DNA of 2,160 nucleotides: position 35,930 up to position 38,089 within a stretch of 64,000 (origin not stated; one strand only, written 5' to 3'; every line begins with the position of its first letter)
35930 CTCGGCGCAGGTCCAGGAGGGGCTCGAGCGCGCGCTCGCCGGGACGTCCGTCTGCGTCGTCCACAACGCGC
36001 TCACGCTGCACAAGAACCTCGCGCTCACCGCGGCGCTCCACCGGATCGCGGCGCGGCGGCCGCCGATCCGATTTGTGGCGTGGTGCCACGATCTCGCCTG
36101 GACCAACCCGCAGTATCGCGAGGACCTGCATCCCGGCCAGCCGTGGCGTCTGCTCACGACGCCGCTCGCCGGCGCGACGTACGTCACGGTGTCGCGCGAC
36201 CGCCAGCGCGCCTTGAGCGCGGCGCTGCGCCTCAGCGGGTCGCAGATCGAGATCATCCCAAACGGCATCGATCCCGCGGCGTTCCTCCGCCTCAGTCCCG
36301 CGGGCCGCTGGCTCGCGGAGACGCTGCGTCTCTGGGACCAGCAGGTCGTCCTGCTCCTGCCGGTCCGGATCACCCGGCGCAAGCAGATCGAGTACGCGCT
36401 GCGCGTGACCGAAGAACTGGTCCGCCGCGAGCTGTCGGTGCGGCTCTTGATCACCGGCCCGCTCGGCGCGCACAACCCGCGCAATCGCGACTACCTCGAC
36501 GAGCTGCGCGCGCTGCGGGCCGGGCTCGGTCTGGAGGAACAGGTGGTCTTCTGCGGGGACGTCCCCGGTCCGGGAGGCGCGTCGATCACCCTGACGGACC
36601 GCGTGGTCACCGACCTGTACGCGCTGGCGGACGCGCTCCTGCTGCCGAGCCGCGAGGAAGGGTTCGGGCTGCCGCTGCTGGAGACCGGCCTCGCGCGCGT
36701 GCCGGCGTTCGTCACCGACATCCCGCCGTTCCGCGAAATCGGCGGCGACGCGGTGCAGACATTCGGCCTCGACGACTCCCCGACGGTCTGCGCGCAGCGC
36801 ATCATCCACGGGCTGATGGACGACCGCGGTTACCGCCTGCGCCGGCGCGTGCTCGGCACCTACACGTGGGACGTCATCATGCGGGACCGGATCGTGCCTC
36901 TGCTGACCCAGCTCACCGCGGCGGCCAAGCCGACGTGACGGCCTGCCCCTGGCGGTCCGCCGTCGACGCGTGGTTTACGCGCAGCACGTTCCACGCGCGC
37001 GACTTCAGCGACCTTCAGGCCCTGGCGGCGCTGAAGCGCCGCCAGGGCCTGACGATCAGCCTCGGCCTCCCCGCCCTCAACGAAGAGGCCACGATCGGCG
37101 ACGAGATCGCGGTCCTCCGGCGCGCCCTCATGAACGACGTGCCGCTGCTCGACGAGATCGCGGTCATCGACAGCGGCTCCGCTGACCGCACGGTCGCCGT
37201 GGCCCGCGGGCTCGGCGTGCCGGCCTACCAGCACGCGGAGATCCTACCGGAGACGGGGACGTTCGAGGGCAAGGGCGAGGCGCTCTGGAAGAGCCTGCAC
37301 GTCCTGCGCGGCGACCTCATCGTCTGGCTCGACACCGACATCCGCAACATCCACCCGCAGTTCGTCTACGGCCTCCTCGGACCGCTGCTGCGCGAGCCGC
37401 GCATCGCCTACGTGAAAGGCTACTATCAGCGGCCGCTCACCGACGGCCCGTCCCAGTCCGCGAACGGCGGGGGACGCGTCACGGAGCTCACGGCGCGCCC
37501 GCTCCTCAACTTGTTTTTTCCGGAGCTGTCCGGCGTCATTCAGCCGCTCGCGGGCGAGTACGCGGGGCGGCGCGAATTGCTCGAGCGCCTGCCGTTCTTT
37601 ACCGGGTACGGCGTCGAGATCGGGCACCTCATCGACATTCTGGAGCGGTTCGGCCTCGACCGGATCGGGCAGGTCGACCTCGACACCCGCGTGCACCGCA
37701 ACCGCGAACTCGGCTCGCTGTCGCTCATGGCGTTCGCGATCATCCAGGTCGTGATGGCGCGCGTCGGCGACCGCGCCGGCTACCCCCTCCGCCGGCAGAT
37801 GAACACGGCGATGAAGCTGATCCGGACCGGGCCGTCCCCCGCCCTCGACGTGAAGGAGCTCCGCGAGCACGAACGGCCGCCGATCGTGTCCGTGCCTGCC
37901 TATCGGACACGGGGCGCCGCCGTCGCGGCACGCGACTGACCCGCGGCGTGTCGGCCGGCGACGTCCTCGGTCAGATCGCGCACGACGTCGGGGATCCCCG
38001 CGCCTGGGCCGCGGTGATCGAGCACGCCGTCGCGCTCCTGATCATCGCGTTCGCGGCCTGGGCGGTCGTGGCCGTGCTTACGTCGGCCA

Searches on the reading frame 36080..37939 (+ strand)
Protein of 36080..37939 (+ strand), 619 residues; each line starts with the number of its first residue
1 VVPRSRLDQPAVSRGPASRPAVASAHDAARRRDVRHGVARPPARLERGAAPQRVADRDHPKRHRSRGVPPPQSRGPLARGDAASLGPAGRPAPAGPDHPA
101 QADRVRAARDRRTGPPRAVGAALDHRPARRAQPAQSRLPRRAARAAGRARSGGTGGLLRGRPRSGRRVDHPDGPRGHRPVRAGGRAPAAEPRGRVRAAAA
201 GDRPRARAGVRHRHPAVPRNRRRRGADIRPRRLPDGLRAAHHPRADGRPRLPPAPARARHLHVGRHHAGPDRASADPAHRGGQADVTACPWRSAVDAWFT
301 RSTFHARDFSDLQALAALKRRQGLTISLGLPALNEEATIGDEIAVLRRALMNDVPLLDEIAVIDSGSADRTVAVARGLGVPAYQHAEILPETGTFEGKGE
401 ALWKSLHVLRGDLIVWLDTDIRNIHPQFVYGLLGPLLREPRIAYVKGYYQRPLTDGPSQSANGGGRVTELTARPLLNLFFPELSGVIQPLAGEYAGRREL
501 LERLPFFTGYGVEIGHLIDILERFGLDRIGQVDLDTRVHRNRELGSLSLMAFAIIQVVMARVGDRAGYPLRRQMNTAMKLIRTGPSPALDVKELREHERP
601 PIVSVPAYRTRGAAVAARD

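Call 21: search_protein_families(library=pfam, proteins=[window:36080-37939:+], max_evalue=0.001)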
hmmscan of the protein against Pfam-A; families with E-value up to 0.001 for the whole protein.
window:36080-37939:+ (619 aa): 1 family
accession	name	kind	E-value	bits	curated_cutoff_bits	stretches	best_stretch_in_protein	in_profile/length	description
PF00535.33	Glycos_transf_2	-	7.3e-10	39.5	23.3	1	328-449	2-117/168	Glycosyl transferase family 2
